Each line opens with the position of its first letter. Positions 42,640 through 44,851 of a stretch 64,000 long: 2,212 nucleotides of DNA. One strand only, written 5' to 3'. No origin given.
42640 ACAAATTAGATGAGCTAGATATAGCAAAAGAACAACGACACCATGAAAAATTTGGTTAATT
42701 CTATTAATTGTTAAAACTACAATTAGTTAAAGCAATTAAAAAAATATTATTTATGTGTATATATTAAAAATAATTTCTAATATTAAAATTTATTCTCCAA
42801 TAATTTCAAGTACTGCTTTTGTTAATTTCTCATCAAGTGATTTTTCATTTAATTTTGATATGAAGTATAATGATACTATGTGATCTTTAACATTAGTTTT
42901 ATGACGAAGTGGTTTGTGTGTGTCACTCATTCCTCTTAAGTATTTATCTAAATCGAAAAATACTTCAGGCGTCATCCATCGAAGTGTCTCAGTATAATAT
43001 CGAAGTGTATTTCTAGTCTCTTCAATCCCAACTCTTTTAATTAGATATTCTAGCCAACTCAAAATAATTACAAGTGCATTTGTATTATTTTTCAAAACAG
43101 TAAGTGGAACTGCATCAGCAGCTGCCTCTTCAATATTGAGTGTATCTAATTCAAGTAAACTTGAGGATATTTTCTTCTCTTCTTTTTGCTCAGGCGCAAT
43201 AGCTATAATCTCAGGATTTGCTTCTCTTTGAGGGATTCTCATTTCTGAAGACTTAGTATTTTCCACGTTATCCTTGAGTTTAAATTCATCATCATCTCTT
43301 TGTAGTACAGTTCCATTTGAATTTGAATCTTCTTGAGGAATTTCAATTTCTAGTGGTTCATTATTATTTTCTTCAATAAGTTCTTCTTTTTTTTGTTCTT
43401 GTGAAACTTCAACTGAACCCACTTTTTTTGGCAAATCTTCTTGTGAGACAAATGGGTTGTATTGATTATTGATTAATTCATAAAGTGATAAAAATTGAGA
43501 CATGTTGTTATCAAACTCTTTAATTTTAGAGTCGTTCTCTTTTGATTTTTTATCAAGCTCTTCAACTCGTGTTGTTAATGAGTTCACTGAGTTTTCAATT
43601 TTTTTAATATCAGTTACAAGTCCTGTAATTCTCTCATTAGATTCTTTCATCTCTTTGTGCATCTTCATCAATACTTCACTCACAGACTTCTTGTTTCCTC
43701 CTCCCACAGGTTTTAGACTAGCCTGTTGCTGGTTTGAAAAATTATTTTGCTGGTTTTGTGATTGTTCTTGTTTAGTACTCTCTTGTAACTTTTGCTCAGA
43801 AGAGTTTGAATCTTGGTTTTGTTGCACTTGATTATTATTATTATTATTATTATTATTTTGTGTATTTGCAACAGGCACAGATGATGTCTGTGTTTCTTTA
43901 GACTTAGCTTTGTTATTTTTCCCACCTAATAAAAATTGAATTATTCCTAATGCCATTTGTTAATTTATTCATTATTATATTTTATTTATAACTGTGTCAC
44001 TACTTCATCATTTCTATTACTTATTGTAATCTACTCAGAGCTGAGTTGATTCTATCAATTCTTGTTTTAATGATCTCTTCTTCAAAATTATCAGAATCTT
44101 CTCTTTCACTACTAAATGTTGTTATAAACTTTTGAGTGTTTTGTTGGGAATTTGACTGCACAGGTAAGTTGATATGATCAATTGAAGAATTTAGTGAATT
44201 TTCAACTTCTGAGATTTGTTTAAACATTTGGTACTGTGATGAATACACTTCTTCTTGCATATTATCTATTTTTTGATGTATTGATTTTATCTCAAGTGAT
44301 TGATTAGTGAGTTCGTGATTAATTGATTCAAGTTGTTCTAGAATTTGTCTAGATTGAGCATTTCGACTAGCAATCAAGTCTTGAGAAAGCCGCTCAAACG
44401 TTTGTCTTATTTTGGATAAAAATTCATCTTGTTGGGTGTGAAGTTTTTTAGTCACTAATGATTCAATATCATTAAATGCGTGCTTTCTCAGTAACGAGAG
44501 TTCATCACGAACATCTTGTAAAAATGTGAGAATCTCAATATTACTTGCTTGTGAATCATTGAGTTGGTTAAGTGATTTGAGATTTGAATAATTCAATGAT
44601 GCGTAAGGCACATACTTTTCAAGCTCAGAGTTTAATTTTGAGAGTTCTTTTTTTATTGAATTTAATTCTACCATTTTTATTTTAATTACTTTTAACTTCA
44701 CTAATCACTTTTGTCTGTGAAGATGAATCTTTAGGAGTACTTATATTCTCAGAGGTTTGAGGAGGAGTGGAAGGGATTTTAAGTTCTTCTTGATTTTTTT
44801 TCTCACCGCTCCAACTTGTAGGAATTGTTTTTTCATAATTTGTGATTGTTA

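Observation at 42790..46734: Orphan ArlC/D/E-like coiled-coil operon under a TrmB regulator, with no archaellum motor genes alongside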

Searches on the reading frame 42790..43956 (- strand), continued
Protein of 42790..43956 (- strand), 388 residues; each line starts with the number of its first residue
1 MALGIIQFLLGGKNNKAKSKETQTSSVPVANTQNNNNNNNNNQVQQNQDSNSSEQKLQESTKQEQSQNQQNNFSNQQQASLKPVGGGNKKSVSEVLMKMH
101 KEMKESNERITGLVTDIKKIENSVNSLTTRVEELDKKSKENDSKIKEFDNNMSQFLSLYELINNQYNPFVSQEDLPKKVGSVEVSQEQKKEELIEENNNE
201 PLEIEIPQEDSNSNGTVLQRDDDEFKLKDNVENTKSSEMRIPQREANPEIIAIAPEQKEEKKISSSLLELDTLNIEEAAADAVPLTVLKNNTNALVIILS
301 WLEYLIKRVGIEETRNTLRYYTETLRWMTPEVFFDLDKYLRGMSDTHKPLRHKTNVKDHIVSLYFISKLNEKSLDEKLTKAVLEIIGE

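Call 43: search_solved_structures(query=A1, max_evalue=1, show_alignments=1)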
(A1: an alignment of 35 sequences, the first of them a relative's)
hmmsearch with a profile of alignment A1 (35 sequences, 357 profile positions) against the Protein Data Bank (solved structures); distinct sequences matched with E-value up to 1: 69 (the best 60 are shown).
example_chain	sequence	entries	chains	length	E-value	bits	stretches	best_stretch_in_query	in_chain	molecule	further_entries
8qox_B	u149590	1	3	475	0.00048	22.9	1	11-142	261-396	Conserved membrane protein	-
6gaj_A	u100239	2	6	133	0.0059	19.3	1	87-152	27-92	Outer capsid protein sigma-1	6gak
7x5d_A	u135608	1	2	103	0.0071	19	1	62-140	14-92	Lamin-A/C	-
2yny_A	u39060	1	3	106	0.0082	18.8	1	91-130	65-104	GENERAL CONTROL PROTEIN GCN4, PUTATIVE INNER MEMBRANE PROTEIN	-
7saf_A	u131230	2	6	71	0.011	18.5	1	104-162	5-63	General control transcription factor GCN4/M protein chimera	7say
2yo3_A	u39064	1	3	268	0.012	18.3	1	60-138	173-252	GENERAL CONTROL PROTEIN GCN4, PUTATIVE INNER MEMBRANE PROTEIN, GENERAL CONTROL PROTEIN GCN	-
6ys8_G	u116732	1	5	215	0.021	17.5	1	75-162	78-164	GldL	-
6gao_A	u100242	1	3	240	0.024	17.3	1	87-152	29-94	Outer capsid protein sigma-1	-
7y9n_A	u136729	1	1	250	0.026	17.2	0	91-239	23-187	Spike protein S2',5HB-H2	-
5app_A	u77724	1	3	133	0.026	17.2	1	52-132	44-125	General control protein GCN4,GENERAL CONTROL PROTEIN GCN4, OUTER MEMBRANE PROTEIN 100,Gene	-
5apw_A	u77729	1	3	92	0.042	16.5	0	97-132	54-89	GENERAL CONTROL PROTEIN GCN4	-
5apq_A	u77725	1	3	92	0.046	16.4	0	101-132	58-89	GENERAL CONTROL PROTEIN GCN4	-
2d3e_A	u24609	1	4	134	0.051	16.2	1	83-154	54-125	General control protein GCN4 and Tropomyosin 1 alpha chain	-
7o92_A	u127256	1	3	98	0.053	16.2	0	73-129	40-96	hypothetical protein UY81_C0065G0003 residues 18-54 from Candidatus Giovannonibacteria bac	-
9y5f_B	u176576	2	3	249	0.053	16.2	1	101-157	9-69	sc-t-SNARE-5.s.8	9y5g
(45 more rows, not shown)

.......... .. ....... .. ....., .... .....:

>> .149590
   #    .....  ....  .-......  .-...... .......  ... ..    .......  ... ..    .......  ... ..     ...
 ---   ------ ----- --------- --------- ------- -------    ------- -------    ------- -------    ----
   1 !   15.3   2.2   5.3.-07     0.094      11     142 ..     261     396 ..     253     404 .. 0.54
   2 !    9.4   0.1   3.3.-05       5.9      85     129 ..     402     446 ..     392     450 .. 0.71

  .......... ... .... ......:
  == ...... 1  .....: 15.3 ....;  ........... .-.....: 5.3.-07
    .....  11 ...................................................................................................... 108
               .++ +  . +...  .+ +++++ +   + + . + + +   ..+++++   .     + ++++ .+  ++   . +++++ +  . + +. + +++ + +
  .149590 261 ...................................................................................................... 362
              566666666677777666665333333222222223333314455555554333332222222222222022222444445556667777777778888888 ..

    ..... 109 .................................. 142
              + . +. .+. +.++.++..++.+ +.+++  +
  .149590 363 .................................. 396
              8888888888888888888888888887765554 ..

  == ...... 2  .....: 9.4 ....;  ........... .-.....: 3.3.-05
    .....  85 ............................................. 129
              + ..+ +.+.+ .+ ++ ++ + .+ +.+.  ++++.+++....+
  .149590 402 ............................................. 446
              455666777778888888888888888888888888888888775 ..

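Call 59: search_protein_families(library=ncbifam, proteins=[L012:11201-11686:+, L012:11708-14248:+, L012:14308-15009:+, L012:15128-16774:+, L012:16799-18463:+, L031:10001-11644:+, L031:11687-13354:+, L026:4935-5636:+, L031:8925-9872:+, L026:6224-6646:+], max_evalue=0.001)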
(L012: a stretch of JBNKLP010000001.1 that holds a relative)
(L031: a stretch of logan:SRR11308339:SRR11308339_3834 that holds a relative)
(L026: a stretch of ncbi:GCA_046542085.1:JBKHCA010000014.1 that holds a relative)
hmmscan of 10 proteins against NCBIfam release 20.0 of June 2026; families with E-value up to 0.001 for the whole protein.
L012:11201-11686:+ (161 aa): 4 families
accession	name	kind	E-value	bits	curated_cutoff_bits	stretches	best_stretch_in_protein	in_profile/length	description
NF052591.1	ArlG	equivalog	1.5e-18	67.2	110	1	17-160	5-147/148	archaellum stator protein ArlG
NF052590.1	ArlF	equivalog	2.3e-14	53.7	110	1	17-153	6-137/137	archaellum stator protein ArlF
NF046074.1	UpsB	equivalog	2.6e-06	27.6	70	1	12-122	1-103/126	pilin subunit UpsB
NF053669.1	bindosome_BasA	exception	0.00037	20.7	230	1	13-94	3-82/136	bindosome assembly system protein BasA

L012:11708-14248:+ (846 aa): 1 family
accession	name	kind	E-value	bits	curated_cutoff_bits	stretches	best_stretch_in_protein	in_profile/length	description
NF052521.1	TafC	equivalog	2.9e-06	26.7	410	1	262-421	195-361/373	TafC family fimbrial protein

L012:14308-15009:+ (233 aa): 11 families
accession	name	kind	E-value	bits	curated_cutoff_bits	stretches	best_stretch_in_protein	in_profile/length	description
NF052589.1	ArlH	equivalog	1.3e-67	227.9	215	1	7-232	1-228/229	archaellum protein ArlH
NF006320.0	PRK08533.1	equivalog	1.2e-63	214.8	215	1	5-231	3-228/230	flagellar accessory protein FlaH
NF004723.0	PRK06067.1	subfamily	2.6e-33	115.5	194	1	13-226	21-234/243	flagellar accessory protein FlaH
NF006799.0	PRK09302.1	equivalog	8.2e-15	54.3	408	1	14-201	261-447/515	circadian clock protein KaiC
TIGR03881.1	KaiC_arch_4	hypoth_equivalog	2.9e-13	50.1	247.8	1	13-227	8-228/231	KaiC domain-containing protein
TIGR03880.1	KaiC_arch_3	hypoth_equivalog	3e-10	40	249.45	1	15-165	5-153/224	KaiC domain-containing protein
TIGR03877.1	thermo_KaiC_1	hypoth_equivalog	5.3e-09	35.9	307.25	1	18-112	14-109/238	KaiC domain-containing protein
TIGR00416.1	sms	equivalog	1.3e-06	27.5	403.05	1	13-65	81-133/454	DNA repair protein RadA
TIGR03878.1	thermo_KaiC_2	hypoth_equivalog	7.8e-06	25.4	232.2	1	9-153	19-166/259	KaiC domain-containing protein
TIGR00041.1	DTMP_kinase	equivalog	7.6e-05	22.5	83.25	1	26-89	4-69/196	dTMP kinase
TIGR02655.1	circ_KaiC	equivalog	0.00024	19.9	546.25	1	15-144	252-376/484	circadian clock protein KaiC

L012:15128-16774:+ (548 aa): 17 families
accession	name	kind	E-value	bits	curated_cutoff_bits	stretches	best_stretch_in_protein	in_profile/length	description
NF058587.1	archaellum_moto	equivalog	1.1e-209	697.6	550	1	25-545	2-526/527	archaellum flagellar ATPase motor FlaI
NF053672.1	bindosome_BasE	exception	6.7e-57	193.4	1000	1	63-541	49-512/512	bindosome assembly system ATPase subunit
TIGR03819.1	heli_sec_ATPase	hypoth_equivalog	2.8e-38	132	373.15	1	148-412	32-297/340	TadA family conjugal transfer-associated ATPase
TIGR02788.1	VirB11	equivalog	4.4e-36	124.5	249.95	2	286-413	134-263/308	P-type DNA transfer ATPase VirB11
NF010475.0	PRK13900.1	equivalog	4.3e-29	101.6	389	1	297-412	161-279/333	type IV secretion system ATPase VirB11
TIGR02782.1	TrbB_P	equivalog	3.5e-24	85.7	304.55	1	212-414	53-254/303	P-type conjugative transfer ATPase TrbB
NF010425.0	PRK13851.1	equivalog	1.8e-20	73.1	461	1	283-404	149-272/344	type IV secretion system protein VirB11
NF041000.1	ATPase_ComGA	equivalog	2.6e-19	69.3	300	1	294-413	127-243/267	competence type IV pilus ATPase ComGA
NF010469.0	PRK13894.1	subfamily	1.3e-18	67.4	508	1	225-413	79-265/320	conjugal transfer ATPase TrbB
TIGR01420.1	pilT_fam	subfamily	1.1e-16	61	319.1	1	299-413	125-240/343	PilT/PilU family type 4a pilus ATPase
NF010407.0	PRK13833.1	subfamily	2.7e-16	59.9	499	1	228-413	77-260/323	conjugal transfer protein TrbB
NF007755.0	PRK10436.1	equivalog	2.2e-15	56.3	617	1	299-414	222-334/465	type II secretion system protein GspE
TIGR02533.1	type_II_gspE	equivalog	2.5e-15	56.1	630.25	1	296-414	244-358/486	type II secretion system ATPase GspE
TIGR02538.1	type_IV_pilB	equivalog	8e-15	54.4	675.65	1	299-414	319-431/564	type IV-A pilus assembly ATPase PilB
NF053534.1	T4PilAsmATPsTfpB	equivalog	3.7e-13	48.7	850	1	294-413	335-450/584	type IV pilus assembly ATPase TfpB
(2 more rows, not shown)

L012:16799-18463:+ (554 aa): 3 families
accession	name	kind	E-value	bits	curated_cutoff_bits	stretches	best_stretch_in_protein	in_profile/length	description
NF004704.2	PRK06041.1-2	equivalog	3.4e-110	369.3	550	1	14-548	9-553/555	archaellar assembly protein ArlJ/FlaJ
NF004705.1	PRK06041.1-3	equivalog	2.8e-61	207.9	400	1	76-550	3-463/465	archaellar assembly protein ArlJ/FlaJ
NF004703.2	PRK06041.1-1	equivalog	4.2e-45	154.1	570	1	72-549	32-521/525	archaellar assembly protein ArlJ/FlaJ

L031:10001-11644:+ (547 aa): 18 families
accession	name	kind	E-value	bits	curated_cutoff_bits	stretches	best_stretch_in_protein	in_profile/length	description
NF058587.1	archaellum_moto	equivalog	3.4e-203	676.1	550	1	25-545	2-527/527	archaellum flagellar ATPase motor FlaI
NF053672.1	bindosome_BasE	exception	2.1e-56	191.7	1000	1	17-538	10-510/512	bindosome assembly system ATPase subunit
TIGR03819.1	heli_sec_ATPase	hypoth_equivalog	1.2e-39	136.4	373.15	1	157-411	42-297/340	TadA family conjugal transfer-associated ATPase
TIGR02788.1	VirB11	equivalog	1e-35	123.3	249.95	2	283-411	132-262/308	P-type DNA transfer ATPase VirB11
NF010475.0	PRK13900.1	equivalog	8.2e-27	94.1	389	1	293-410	158-278/333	type IV secretion system ATPase VirB11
TIGR02782.1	TrbB_P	equivalog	2.8e-24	86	304.55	1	218-435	60-276/303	P-type conjugative transfer ATPase TrbB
NF010425.0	PRK13851.1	equivalog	5.4e-21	74.8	461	1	283-403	150-272/344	type IV secretion system protein VirB11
NF041000.1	ATPase_ComGA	equivalog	3.2e-20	72.2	300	1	292-412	126-243/267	competence type IV pilus ATPase ComGA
NF010469.0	PRK13894.1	subfamily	1.4e-19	70.6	508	1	227-412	82-265/320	conjugal transfer ATPase TrbB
NF010407.0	PRK13833.1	subfamily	3.4e-17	62.9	499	1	227-412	77-260/323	conjugal transfer protein TrbB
NF007755.0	PRK10436.1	equivalog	9.4e-17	60.8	617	1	298-413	222-334/465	type II secretion system protein GspE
TIGR01420.1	pilT_fam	subfamily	1.4e-16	60.7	319.1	1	298-411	125-239/343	PilT/PilU family type 4a pilus ATPase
TIGR02533.1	type_II_gspE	equivalog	5.5e-15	55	630.25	1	295-415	244-360/486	type II secretion system ATPase GspE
TIGR02538.1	type_IV_pilB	equivalog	2.8e-14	52.7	675.65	1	298-413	319-431/564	type IV-A pilus assembly ATPase PilB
NF053534.1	T4PilAsmATPsTfpB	equivalog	2.8e-13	49.1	850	1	293-412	335-450/584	type IV pilus assembly ATPase TfpB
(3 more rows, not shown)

L031:11687-13354:+ (555 aa): 4 families
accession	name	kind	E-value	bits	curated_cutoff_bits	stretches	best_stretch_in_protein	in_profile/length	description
NF004704.2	PRK06041.1-2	equivalog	4.1e-120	402.1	550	1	6-547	3-553/555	archaellar assembly protein ArlJ/FlaJ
NF004705.1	PRK06041.1-3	equivalog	2.2e-70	237.9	400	1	74-549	2-463/465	archaellar assembly protein ArlJ/FlaJ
NF004703.2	PRK06041.1-1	equivalog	1.5e-44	152.3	570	1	72-472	33-427/525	archaellar assembly protein ArlJ/FlaJ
NF046075.1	UpsF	equivalog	5.6e-08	32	400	1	28-434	34-418/484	membrane pilin protein UpsF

L026:4935-5636:+ (233 aa): 11 families
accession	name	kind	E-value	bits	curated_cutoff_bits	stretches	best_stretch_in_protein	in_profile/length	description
NF006320.0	PRK08533.1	equivalog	1.5e-69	234.1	215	1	5-230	3-227/230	flagellar accessory protein FlaH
NF052589.1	ArlH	equivalog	1.1e-68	231.4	215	1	7-229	1-225/229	archaellum protein ArlH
NF004723.0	PRK06067.1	subfamily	5.3e-32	111.3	194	1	13-226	21-234/243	flagellar accessory protein FlaH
NF006799.0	PRK09302.1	equivalog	2e-10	39.9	408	1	13-201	260-447/515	circadian clock protein KaiC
TIGR03881.1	KaiC_arch_4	hypoth_equivalog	4.2e-10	39.7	247.8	1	13-227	8-228/231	KaiC domain-containing protein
TIGR03877.1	thermo_KaiC_1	hypoth_equivalog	5.6e-08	32.6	307.25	1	19-82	15-78/238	KaiC domain-containing protein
TIGR03880.1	KaiC_arch_3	hypoth_equivalog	7e-08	32.3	249.45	1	15-169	5-157/224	KaiC domain-containing protein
TIGR00416.1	sms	equivalog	6e-07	28.5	403.05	1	12-65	80-133/454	DNA repair protein RadA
TIGR03878.1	thermo_KaiC_2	hypoth_equivalog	1.5e-05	24.5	232.2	1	5-132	15-144/259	KaiC domain-containing protein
TIGR00041.1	DTMP_kinase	equivalog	0.00014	21.6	83.25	1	25-62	3-39/196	dTMP kinase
NF005250.0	PRK06761.1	equivalog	0.00077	18.6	270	0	25-58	2-35/282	hypothetical protein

L031:8925-9872:+ (315 aa): 0 families

L026:6224-6646:+ (140 aa): 0 families

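Call 63: predict_structure(alignment_id=A1)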
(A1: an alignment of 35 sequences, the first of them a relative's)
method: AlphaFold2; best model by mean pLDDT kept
length: 388 residues; sequences in the alignment: 35
mean_pLDDT: 54.2   pTM: 0.23
mean pLDDT of the five models: 54.2, 53.8, 53.8, 51.1, 46.7
residues with pLDDT >= 90: 8; 70-90: 68; 50-70: 121; < 50: 191
segments of 3 or more residues with pLDDT < 50: 16-82, 84-87, 179-289, 348-351
pLDDT, mean of each block of 10 residues (from residue 1): 59 48 36 31 32 34 35 40 50 77 86 85 83 88 90 87 70 54 44 40 38 34 37 36 40 42 47 45 43 53 64 66 57 57 52 55 58 62 59
secondary structure, 60 per line:
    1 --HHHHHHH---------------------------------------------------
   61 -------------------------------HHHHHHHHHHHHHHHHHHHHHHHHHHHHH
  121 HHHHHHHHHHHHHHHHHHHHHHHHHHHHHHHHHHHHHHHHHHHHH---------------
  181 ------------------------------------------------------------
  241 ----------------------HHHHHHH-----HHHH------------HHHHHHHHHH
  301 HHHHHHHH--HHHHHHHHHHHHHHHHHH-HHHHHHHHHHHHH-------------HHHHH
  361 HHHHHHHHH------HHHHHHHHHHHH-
elements in order: H3-9 H92-165 H263-269 H275-278 H291-308 H311-328 H330-342 H356-369 H376-387

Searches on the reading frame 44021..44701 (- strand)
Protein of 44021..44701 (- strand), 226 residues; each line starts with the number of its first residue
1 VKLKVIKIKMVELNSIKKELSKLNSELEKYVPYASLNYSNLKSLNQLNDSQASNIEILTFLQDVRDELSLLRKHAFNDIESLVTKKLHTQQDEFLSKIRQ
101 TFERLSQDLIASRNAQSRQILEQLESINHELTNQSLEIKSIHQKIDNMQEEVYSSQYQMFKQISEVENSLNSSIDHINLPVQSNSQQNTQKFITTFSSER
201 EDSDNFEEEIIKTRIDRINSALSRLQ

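Call 3: search_protein_families(library=pfam, proteins=[window:44021-44701:-], max_evalue=1)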
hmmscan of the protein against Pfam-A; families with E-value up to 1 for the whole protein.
window:44021-44701:- (226 aa): 7 families
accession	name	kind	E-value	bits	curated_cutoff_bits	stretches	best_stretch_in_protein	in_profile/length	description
PF04513.17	Baculo_PEP_C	-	0.0064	17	38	1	41-150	1-113/140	Baculovirus polyhedron envelope protein, PEP, C terminus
PF12059.13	DUF3540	-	0.026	14.9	27.9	1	112-175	104-167/199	Protein of unknown function (DUF3540)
PF19284.4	Arc_MA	-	0.08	13.5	28.5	0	11-35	14-38/108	Arc MA domain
PF04632.18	FUSC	-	0.23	10.5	30.9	1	69-124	508-562/660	Fusaric acid resistance protein family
PF22905.2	Hydro_N_hd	-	0.26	11.7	27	1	124-225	81-176/195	Hydrolase N-terminal helical domain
PF05478.16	Prominin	-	0.52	8.8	34.3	0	14-165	571-720/799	Prominin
PF07889.17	DUF1664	-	0.8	10.2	34.6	1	77-153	40-111/124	Protein of unknown function (DUF1664)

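Call 4: search_protein_families(library=ncbifam, proteins=[window:44021-44701:-], max_evalue=1)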
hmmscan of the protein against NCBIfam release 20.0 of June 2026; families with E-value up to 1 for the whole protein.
window:44021-44701:- (226 aa): 10 families
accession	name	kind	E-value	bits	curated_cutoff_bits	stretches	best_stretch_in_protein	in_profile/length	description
NF009947.0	PRK13411.1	equivalog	0.011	13.8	1002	1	76-208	519-651/662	molecular chaperone DnaK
NF001491.0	PRK00346.2-1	equivalog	0.021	14.1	290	1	124-198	117-196/266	5'/3'-nucleotidase SurE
TIGR02523.1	type_IV_pilV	equivalog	0.038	14.5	52.2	1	96-193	37-134/139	type IV pilus modification protein PilV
NF050800.1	HP0895_fam_antitoxin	equivalog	0.041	13.9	200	1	138-194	21-77/116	type II toxin-antitoxin system HP0895 family antitoxin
NF010396.0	PRK13824.1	domain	0.057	12.3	390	1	61-175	165-276/404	replication protein C domain-containing protein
TIGR01843.1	type_I_hlyD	subfamily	0.23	10.4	208.65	1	88-194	169-274/422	HlyD family type I secretion periplasmic adaptor subunit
NF058591.1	archaellum_scaf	equivalog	0.3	10.6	225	1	96-220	33-155/250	archaellum flagellar motor scaffold protein FlaX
NF040974.1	RepABC_RepC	equivalog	0.39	10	150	1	60-174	164-271/393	plasmid replication protein RepC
NF045780.1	TrlF_fam_ATP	equivalog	0.46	9.1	350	1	9-215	531-737/944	TrlF family AAA-like ATPase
TIGR02903.1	spore_lon_C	equivalog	0.54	8.7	678.8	1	29-135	43-146/615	Lon family ATP-dependent protease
